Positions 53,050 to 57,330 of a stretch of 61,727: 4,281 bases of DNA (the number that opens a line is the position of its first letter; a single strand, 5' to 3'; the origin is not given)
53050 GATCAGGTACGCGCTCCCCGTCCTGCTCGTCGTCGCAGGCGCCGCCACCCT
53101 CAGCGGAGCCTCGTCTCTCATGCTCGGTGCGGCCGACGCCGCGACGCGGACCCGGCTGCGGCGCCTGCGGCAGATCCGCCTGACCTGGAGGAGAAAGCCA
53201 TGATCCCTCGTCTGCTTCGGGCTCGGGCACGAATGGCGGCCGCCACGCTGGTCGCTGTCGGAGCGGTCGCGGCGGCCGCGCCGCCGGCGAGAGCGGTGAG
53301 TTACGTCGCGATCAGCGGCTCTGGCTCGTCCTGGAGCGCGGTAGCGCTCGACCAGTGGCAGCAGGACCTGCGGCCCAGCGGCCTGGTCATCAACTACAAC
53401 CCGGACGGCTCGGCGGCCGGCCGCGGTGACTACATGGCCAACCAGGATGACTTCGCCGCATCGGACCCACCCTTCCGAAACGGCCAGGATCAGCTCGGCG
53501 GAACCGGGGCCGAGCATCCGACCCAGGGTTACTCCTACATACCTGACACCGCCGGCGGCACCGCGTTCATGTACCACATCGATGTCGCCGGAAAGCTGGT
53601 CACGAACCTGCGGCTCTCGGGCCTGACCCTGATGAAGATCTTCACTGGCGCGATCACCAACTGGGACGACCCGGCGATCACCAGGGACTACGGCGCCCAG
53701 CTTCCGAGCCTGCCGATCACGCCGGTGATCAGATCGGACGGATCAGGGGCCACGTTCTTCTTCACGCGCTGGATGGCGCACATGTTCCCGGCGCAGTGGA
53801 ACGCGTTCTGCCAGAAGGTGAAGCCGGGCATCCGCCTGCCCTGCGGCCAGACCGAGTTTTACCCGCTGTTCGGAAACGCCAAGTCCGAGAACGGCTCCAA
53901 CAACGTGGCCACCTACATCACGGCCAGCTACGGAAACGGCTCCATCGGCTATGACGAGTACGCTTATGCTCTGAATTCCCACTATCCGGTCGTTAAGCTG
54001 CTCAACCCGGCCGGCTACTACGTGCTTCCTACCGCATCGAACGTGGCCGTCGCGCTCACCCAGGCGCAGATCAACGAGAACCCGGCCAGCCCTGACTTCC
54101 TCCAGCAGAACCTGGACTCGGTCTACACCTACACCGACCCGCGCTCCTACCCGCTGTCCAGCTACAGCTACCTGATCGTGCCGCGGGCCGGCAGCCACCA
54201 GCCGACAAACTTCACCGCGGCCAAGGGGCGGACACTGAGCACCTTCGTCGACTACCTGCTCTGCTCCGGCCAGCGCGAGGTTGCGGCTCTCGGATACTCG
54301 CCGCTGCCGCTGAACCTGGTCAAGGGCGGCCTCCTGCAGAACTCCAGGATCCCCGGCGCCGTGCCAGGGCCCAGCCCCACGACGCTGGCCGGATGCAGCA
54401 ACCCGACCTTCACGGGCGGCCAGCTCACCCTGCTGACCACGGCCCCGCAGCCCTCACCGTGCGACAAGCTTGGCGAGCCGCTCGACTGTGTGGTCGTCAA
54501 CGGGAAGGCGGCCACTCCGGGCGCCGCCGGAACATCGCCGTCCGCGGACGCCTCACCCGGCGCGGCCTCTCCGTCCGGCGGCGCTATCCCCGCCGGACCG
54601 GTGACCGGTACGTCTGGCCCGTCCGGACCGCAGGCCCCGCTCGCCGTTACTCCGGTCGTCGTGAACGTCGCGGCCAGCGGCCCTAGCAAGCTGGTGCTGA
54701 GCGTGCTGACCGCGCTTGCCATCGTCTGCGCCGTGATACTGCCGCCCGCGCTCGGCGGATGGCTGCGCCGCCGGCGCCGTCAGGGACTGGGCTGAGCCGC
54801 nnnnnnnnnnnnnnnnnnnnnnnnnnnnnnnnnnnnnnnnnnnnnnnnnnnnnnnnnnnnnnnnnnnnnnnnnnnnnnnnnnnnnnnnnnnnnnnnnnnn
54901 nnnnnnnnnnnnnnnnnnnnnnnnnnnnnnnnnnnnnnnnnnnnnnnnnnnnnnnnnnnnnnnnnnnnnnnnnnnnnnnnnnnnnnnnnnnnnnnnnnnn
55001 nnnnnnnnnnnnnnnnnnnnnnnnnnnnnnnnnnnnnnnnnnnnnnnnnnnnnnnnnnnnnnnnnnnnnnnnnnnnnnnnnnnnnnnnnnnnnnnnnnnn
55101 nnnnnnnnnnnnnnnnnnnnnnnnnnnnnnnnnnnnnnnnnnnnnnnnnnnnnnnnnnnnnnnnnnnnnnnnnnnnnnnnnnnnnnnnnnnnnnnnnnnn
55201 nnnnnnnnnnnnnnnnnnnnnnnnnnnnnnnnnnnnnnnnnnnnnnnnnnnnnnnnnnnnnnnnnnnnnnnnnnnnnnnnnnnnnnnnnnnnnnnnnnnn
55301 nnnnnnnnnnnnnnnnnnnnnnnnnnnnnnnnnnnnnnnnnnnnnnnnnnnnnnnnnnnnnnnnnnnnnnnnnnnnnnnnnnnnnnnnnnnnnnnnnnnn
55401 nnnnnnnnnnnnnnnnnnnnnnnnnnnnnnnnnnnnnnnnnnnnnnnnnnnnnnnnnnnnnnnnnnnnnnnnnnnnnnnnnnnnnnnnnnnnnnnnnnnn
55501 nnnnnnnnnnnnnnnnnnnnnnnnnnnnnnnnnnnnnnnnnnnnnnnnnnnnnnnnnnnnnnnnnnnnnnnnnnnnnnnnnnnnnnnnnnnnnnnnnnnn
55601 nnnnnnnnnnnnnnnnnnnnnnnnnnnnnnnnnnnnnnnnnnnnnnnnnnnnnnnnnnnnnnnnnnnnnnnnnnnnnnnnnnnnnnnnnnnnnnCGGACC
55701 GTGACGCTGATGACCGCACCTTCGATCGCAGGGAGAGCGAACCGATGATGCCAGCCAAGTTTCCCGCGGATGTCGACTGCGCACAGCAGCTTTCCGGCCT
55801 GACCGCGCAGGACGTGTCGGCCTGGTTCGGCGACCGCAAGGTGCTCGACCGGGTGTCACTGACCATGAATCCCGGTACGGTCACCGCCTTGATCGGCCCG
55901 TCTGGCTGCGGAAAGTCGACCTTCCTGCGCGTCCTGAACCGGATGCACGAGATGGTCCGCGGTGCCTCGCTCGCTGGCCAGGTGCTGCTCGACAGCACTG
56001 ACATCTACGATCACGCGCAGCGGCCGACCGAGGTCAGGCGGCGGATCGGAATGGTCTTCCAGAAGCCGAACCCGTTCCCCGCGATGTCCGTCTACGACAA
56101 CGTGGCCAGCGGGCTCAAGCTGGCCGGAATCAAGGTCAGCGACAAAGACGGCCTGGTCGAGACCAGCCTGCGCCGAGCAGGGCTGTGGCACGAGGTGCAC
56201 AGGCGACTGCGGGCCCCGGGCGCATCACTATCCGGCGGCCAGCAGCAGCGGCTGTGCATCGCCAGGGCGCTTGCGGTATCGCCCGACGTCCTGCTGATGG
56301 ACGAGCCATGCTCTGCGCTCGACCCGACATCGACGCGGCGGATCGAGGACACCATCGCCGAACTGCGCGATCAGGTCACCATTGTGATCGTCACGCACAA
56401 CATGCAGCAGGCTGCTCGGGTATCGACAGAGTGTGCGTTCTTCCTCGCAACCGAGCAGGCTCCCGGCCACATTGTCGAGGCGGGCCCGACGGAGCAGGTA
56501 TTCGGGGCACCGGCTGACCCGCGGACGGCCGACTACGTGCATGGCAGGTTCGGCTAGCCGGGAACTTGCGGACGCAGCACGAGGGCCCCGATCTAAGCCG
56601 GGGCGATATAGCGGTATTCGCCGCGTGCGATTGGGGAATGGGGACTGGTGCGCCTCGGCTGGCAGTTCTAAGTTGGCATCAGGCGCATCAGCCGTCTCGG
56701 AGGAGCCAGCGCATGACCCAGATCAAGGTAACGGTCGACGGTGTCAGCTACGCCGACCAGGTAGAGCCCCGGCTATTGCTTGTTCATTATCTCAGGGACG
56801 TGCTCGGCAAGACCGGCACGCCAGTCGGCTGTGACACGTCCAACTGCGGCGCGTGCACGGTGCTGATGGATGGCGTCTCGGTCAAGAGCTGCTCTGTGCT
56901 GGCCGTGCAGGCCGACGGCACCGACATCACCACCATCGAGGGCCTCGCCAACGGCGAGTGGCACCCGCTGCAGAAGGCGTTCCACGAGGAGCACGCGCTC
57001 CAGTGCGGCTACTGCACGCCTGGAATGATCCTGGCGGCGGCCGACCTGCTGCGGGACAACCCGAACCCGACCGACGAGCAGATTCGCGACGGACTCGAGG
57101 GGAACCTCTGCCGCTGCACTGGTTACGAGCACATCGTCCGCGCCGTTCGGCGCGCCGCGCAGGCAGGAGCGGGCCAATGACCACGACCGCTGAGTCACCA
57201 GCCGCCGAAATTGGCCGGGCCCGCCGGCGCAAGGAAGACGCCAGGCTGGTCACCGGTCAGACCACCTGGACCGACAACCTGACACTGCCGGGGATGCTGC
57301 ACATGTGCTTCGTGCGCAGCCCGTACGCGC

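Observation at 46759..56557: pst-type ABC transporter operon expanded to eight genes, with 4.9 kb of extracytoplasmic proteins wedged between pstA and pstB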

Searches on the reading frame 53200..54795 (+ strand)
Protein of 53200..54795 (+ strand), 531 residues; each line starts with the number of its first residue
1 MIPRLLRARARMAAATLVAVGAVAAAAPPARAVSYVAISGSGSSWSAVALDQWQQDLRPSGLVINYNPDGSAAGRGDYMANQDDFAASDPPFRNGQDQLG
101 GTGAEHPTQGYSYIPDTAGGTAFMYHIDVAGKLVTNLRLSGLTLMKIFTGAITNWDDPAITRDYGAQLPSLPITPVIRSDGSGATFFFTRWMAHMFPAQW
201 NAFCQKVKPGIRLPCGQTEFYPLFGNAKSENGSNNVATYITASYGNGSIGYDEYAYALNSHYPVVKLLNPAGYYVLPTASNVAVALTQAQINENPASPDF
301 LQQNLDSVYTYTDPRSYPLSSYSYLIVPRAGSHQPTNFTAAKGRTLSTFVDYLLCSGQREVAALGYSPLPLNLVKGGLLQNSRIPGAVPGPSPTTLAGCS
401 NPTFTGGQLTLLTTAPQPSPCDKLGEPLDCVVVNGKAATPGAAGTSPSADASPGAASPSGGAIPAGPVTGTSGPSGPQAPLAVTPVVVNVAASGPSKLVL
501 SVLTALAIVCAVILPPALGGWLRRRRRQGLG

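Call 4: search_protein_families(library=pfam, proteins=[window:53200-54795:+], max_evalue=0.01)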
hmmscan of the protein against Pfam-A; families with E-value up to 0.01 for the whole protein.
window:53200-54795:+ (531 aa): 1 family
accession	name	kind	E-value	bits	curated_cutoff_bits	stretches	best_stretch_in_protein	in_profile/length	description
PF12849.12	PBP_like_2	-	2.7e-32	113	27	1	37-355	11-265/267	PBP superfamily domain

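Call 5: search_protein_families(library=ncbifam, proteins=[window:53200-54795:+], max_evalue=0.01)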
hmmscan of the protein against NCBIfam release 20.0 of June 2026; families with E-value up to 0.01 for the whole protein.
window:53200-54795:+ (531 aa): 3 families
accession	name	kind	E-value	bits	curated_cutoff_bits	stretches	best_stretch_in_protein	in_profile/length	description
TIGR00975.1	3a0107s03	equivalog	2.1e-49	168.3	205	1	38-375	1-305/315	phosphate ABC transporter substrate-binding protein PstS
NF008171.0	PRK10918.1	equivalog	2.2e-30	105.9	339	1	16-374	7-326/346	phosphate ABC transporter substrate-binding protein PstS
TIGR02136.1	ptsS_2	subfamily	1.2e-08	34.6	206.6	1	7-283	11-245/295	phosphate ABC transporter substrate-binding protein PstS family protein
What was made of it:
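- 53200..54795 (+): g6 (531 aa): PstS phosphate-binding protein with signal peptide, about 100-aa low-complexity linker, conserved C-terminal TM helix and RRRRR tail. PF12849 2.7e-32, TIGR00975 2.1e-49 (calls 4, 5).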

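Call 25: search_solved_structures(query=window:53200-54795:+, max_evalue=0.001, show_alignments=2)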
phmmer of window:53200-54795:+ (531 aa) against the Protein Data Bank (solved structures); distinct sequences matched with E-value up to 0.001: 19.
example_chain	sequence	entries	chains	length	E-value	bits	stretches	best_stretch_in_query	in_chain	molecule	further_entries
8ods_A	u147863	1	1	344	1.8e-27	99.4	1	21-375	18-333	Phosphate-binding protein PstS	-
2z22_X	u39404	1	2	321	3.1e-24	88.7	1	37-375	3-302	Periplasmic phosphate-binding protein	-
9k3s_E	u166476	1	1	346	1.2e-23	86.7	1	15-374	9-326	Phosphate-binding protein PstS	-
35yt_A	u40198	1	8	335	7.7e-23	84.1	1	36-374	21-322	Phosphate-binding protein PstS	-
9k3x_E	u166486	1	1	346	1.3e-22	83.4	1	15-374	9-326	Phosphate-binding protein PstS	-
1ixh_A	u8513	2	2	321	1.4e-22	83.2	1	37-374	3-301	PHOSPHATE-BINDING PROTEIN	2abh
1ixg_A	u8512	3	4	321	2.6e-22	82.4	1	37-374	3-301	PHOSPHATE-BINDING PROTEIN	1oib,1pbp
1a54_A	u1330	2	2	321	4.2e-22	81.7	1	37-374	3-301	Phosphate-binding protein PstS | PHOSPHATE-BINDING PROTEIN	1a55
1ixi_A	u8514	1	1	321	7.2e-22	80.9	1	37-374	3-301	PHOSPHATE-BINDING PROTEIN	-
1quk_A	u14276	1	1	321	7.2e-22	80.9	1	37-374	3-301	PHOSPHATE-BINDING PROTEIN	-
1qul_A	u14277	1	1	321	1.4e-21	80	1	37-374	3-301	PHOSPHATE-BINDING PROTEIN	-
1a40_A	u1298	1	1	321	1.4e-21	80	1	37-374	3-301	PHOSPHATE-BINDING PERIPLASMIC PROTEIN PRECURSOR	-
1qui_A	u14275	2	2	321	1.4e-21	79.9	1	37-374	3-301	PHOSPHATE-BINDING PROTEIN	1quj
4lvq_A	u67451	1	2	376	4.8e-19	71.6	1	38-371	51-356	Phosphate-binding protein PstS 3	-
5wnn_A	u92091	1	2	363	6.6e-19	71.1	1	31-286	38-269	Phosphate-binding protein PstS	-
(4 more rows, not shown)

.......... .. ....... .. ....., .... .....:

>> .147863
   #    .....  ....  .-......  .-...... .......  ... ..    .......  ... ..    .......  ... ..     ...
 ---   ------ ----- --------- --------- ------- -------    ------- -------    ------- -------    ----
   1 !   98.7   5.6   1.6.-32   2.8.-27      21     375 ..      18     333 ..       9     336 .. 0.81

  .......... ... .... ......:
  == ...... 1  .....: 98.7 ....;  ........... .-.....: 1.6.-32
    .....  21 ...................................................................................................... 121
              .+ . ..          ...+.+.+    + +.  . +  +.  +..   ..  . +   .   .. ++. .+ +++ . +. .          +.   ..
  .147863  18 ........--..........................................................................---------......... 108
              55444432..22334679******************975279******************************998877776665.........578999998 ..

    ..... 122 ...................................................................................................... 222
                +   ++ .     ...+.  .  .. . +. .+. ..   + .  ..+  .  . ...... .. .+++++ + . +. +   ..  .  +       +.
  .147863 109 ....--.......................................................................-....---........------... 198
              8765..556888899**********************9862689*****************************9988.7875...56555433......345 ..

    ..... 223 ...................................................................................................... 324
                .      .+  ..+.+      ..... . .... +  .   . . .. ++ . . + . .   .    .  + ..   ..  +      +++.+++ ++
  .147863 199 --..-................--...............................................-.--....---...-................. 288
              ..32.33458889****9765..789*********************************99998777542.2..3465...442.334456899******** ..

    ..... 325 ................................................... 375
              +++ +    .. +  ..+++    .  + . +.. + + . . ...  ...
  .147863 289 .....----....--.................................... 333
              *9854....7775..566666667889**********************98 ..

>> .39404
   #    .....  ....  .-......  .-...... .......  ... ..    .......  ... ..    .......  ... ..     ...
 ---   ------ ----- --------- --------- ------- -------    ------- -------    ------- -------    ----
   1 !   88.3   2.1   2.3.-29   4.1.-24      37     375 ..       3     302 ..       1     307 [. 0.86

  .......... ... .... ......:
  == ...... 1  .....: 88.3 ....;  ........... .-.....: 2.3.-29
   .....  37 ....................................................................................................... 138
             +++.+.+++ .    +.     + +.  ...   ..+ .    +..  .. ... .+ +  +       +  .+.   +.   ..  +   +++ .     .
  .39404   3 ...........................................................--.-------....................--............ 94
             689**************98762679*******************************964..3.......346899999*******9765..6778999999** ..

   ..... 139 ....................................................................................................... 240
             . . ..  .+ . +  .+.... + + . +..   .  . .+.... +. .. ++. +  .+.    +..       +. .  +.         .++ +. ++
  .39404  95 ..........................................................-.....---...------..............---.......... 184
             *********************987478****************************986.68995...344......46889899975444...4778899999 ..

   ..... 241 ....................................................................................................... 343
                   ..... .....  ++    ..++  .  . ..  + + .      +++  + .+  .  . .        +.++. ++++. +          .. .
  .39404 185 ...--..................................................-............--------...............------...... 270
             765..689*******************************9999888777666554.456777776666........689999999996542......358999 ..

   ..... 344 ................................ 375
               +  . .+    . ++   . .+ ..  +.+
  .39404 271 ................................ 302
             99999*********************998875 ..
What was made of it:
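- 53200..54795 (+): Aligns to solved PstS 8ODS (1.8e-27) and 2Z22, keeping GSGSS, GS, DFAASD and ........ (call 25).
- On Pst phosphate ABC transporter (PstSCAB): The alignment to 2Z22 and 8ODS keeps Ser/Trp, Ser, Asp, Arg, Asp, Ser and Gly, but has Ala at the Thr141 position (call 25).
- g6 keeps the PstS phosphate-ligand motifs (call 25). g6 retains nearly the whole PstS ligand set: Ser/Trp for Thr10/Phe11, and Ser38, Asp56, Arg135, Asp137, Ser139 and Gly140 unchanged (call 25).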

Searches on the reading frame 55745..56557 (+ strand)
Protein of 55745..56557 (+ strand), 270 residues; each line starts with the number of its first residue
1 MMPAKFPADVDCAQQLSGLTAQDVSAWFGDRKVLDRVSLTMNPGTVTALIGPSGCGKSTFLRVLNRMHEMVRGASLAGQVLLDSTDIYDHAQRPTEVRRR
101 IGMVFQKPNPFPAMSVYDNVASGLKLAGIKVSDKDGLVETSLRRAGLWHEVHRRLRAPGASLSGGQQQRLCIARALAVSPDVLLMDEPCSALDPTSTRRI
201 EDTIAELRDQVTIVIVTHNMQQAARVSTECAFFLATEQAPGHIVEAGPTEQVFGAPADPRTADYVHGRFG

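Call 4: search_protein_families(library=pfam, proteins=[window:55745-56557:+], max_evalue=0.01)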
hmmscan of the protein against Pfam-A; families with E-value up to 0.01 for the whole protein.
window:55745-56557:+ (270 aa): 14 families
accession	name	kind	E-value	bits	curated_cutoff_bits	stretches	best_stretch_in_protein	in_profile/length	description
PF00005.33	ABC_tran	-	1.2e-35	123.5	25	1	34-189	1-136/137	ABC transporter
PF13304.12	AAA_21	-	1.6e-12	48.6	27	2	148-220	224-300/304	AAA domain, putative AbiEii toxin, Type IV TA system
PF02463.25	SMC_N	-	7.7e-08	32.5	40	1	45-228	25-207/220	RecF/RecN/SMC N terminal domain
PF13401.12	AAA_22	-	0.00012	22.9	27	1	45-157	6-81/130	AAA domain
PF13481.12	AAA_25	-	0.0002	21.5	27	1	37-101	26-91/195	AAA domain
PF03215.21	Rad17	-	0.00049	20.5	23.8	1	33-70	34-71/186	Rad17 P-loop domain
PF24389.1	ORC-CDC6-like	-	0.00064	19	27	1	18-64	10-52/571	ORC-CDC6-like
PF20703.3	nSTAND1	-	0.0012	19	27.1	1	17-62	6-51/379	Novel STAND NTPase 1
PF13555.12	AAA_29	-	0.0022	18.2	27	1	35-61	13-39/61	P-loop containing region of AAA domain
PF13175.12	AAA_15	-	0.0022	18.1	32.1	1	37-105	17-83/374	AAA ATPase domain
PF03193.22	RsgA_GTPase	-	0.0028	18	30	1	35-68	98-130/174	RsgA GTPase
PF13604.12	AAA_30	-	0.0055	16.9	27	0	39-73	13-46/191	AAA domain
PF13238.12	AAA_18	-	0.0071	17.2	29.4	0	49-78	3-25/128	AAA domain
PF13671.12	AAA_33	-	0.0088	16.8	27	0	47-72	2-27/143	AAA domain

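Call 5: search_protein_families(library=ncbifam, proteins=[window:55745-56557:+], max_evalue=0.01)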
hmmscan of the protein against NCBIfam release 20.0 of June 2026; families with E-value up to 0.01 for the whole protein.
window:55745-56557:+ (270 aa): 193 families (the best 25 are shown)
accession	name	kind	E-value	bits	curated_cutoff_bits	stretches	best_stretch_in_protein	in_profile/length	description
TIGR00972.1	3a0107s01c2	equivalog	1.5e-100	335.6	343.2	1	20-270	3-248/248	phosphate ABC transporter ATP-binding protein PstB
NF010860.0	PRK14267.1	equivalog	2.3e-76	256.8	412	1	20-270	6-253/253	phosphate ABC transporter ATP-binding protein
NF010851.0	PRK14258.1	subfamily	2.2e-75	253.5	425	1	20-269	9-260/261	phosphate ABC transporter ATP-binding protein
NF010864.0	PRK14271.1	equivalog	7e-71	238.5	561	1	8-268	13-265/276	phosphate ABC transporter ATP-binding protein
NF010840.0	PRK14246.1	equivalog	7.4e-63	212.6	425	1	28-269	20-256/257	phosphate ABC transporter ATP-binding protein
NF007027.0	PRK09493.1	equivalog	2.5e-47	161.2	379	1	22-265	5-236/240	glutamine ABC transporter ATP-binding protein GlnQ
TIGR01186.1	proV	subfamily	1.1e-45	156.4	326.6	1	29-265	4-230/363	betaine/proline/choline family ABC transporter ATP-binding protein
NF008428.0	PRK11264.1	equivalog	2.9e-44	151.2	406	1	21-265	6-244/250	L-cystine ABC transporter ATP-binding protein TcyN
TIGR03265.1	PhnT2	equivalog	7e-43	147.2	457.7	1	19-265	5-235/353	putative 2-aminoethylphosphonate ABC transporter ATP-binding protein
TIGR03258.1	PhnT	equivalog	2.4e-42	145.2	499.15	1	13-265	3-240/359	2-aminoethylphosphonate ABC transport system ATP-binding subunit PhnT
NF008338.0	PRK11124.1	equivalog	9.8e-42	143.1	369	1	22-265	6-240/242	arginine ABC transporter ATP-binding protein ArtP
TIGR03005.1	ectoine_ehuA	equivalog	1.5e-41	142.3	345.4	1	22-265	4-247/252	ectoine/hydroxyectoine ABC transporter ATP-binding protein EhuA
TIGR03415.1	ABC_choXWV_ATP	equivalog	1.7e-41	142.5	483.75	1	18-266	24-266/382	choline ABC transporter ATP-binding protein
TIGR00968.1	3a0106s01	subfamily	3.8e-41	141.2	342.75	1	22-263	4-229/237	sulfate ABC transporter ATP-binding protein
NF006987.0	PRK09452.1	equivalog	6.5e-40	137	482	1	19-265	18-248/378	spermidine/putrescine ABC transporter ATP-binding protein PotA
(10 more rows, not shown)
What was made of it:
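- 55745..56557 (+): g8: PstB-type ATPase (270 aa). TIGR00972 335.6 bits against 343.2 (call 5).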

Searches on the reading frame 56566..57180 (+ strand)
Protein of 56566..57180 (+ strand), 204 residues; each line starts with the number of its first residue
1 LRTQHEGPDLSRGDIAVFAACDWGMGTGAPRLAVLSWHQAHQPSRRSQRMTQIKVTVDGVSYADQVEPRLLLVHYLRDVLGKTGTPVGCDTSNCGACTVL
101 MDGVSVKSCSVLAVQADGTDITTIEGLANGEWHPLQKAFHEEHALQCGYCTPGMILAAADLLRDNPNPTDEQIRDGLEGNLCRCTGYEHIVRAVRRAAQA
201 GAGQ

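Call 29: search_protein_families(library=pfam, proteins=[window:56566-57180:+], max_evalue=0.001)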
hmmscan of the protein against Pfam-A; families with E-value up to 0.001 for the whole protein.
window:56566-57180:+ (204 aa): 3 families
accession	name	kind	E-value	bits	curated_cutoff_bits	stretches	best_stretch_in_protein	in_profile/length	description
PF01799.25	Fer2_2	-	4.3e-34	116.9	30.3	1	123-195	1-75/75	[2Fe-2S] binding domain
PF00111.32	Fer2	-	2e-05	24.9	21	1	56-108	2-54/77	2Fe-2S iron-sulfur cluster binding domain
PF13085.11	Fer2_3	-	0.00027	21.3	27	1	88-128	51-90/107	2Fe-2S iron-sulfur cluster binding domain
